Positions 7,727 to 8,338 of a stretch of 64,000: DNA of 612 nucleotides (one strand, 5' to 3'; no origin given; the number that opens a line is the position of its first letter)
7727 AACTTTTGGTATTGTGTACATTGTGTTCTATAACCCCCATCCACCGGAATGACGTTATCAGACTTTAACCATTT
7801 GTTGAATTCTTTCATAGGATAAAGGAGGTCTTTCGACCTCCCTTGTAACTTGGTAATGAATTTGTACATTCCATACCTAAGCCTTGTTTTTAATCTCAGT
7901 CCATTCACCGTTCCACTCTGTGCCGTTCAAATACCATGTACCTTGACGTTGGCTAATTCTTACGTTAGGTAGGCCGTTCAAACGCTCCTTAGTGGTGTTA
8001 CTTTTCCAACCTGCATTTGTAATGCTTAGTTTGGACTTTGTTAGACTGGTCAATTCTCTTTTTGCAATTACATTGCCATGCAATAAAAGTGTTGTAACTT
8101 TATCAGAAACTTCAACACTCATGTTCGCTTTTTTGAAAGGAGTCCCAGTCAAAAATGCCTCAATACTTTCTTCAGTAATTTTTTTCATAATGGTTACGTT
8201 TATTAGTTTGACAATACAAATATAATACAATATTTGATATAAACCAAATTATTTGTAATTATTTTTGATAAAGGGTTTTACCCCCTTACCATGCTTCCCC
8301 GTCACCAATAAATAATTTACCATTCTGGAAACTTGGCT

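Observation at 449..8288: Cassette-like early region: promoter and GC hairpin are interchangeable in front of one fixed leader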

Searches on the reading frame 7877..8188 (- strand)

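Call 17: search_protein_families(library=pfam, proteins=[window:7877-8188:-], max_evalue=0.01)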
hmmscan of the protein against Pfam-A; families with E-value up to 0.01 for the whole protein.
window:7877-8188:- (103 aa): 1 family
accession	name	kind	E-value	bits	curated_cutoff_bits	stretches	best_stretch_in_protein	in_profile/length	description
PF23790.1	Kyano_Gp96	-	4.7e-13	49.6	27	1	1-76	1-73/110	Kyanoviridae Gp96 protein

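Call 18: search_protein_families(library=phrogs, proteins=[window:7877-8188:-], max_evalue=0.01)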
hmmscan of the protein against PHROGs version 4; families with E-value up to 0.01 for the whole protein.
window:7877-8188:- (103 aa): 3 families
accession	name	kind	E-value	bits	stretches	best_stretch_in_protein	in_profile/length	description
phrog_554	-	unknown function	1.9e-18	67.7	1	1-91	1-94/109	-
phrog_12194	-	unknown function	4.8e-08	33.8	1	11-99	167-252/259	-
phrog_16548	-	unknown function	0.0032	18.4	1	23-74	35-81/119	-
